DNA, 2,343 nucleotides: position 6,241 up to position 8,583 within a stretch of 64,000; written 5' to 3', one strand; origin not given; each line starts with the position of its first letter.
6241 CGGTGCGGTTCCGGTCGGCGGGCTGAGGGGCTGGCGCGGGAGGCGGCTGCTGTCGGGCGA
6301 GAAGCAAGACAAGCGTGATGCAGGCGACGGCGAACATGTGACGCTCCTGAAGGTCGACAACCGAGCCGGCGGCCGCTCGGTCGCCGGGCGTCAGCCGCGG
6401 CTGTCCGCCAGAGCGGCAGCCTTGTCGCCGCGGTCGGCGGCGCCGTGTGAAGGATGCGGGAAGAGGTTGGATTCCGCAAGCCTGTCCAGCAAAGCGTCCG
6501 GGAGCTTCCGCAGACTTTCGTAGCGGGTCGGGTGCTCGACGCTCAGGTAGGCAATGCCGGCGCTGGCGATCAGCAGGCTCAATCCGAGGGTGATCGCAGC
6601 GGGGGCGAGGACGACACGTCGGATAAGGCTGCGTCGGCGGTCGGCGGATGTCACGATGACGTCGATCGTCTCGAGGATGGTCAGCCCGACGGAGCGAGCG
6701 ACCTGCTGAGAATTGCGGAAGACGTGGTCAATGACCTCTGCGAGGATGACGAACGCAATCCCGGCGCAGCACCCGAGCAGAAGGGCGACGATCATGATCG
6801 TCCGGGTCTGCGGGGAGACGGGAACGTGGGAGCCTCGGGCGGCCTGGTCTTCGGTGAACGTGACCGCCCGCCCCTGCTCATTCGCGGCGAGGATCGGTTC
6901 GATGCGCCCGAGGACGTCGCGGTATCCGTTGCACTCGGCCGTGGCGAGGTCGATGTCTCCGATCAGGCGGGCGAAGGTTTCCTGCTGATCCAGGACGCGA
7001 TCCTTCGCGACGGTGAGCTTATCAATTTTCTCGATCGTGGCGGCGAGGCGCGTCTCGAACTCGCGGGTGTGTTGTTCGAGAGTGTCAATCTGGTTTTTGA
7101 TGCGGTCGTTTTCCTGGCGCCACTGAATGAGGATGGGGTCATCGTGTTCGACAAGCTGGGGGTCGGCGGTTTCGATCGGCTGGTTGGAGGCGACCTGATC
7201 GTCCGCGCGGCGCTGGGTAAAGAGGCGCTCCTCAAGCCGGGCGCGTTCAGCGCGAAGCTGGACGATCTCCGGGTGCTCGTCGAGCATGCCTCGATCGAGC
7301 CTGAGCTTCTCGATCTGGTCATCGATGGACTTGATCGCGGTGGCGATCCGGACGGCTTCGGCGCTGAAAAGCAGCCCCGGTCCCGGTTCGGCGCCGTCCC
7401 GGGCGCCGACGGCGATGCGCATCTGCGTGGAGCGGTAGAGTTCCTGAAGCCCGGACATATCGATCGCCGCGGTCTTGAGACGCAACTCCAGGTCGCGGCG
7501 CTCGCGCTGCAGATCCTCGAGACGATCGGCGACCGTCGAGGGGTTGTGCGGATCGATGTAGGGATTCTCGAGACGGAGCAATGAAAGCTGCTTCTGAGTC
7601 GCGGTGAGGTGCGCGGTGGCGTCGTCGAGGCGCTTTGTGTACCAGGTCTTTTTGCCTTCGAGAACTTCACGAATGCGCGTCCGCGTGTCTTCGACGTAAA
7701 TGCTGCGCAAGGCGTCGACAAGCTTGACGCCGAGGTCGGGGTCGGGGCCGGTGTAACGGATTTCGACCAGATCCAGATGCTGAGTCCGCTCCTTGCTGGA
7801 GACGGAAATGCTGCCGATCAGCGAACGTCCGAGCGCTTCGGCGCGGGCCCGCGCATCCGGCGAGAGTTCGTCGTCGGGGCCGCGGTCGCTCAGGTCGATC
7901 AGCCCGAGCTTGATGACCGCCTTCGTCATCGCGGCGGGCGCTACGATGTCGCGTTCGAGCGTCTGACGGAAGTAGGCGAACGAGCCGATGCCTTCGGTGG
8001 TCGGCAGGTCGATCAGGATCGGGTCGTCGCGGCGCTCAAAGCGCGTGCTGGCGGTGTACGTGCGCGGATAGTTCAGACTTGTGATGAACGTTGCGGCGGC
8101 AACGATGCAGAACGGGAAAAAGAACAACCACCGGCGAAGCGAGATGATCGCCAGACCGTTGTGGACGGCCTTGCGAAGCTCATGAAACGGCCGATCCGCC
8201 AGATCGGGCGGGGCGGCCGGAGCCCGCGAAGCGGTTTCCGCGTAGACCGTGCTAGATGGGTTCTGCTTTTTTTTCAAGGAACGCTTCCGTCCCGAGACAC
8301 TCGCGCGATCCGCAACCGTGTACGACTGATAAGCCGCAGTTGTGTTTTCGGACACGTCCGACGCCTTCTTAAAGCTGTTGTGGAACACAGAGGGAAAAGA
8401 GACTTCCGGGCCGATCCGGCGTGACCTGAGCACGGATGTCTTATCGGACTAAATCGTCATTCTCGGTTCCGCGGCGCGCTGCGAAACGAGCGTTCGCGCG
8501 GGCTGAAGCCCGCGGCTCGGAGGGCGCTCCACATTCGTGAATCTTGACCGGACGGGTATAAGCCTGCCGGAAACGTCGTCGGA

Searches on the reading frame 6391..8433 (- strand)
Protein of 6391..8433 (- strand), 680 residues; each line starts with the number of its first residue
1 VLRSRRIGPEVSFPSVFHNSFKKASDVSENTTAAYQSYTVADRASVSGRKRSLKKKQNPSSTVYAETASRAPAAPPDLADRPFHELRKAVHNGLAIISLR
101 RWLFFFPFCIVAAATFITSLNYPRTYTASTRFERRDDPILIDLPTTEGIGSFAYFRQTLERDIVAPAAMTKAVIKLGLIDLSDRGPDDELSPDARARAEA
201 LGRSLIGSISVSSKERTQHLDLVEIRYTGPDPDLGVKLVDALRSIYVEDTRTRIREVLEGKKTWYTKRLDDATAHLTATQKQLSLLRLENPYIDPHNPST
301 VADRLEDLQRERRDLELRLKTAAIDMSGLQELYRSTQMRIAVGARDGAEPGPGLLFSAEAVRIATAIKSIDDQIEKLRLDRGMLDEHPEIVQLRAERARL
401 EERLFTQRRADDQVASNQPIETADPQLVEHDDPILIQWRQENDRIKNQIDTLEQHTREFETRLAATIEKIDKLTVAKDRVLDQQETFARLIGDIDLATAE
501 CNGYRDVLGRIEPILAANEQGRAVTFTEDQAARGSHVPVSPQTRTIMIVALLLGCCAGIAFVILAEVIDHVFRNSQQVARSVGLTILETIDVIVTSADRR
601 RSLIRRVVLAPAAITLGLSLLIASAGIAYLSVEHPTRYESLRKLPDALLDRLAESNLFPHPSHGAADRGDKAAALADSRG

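Call 5: search_protein_families(library=pfam, proteins=[window:6391-8433:-], max_evalue=0.1)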
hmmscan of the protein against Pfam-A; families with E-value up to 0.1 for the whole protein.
window:6391-8433:- (680 aa): 1 family
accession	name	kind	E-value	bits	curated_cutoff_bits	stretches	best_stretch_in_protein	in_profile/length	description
PF13807.11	GNVR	-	0.0025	18.1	27.7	1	529-564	45-79/82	G-rich domain on putative tyrosine kinase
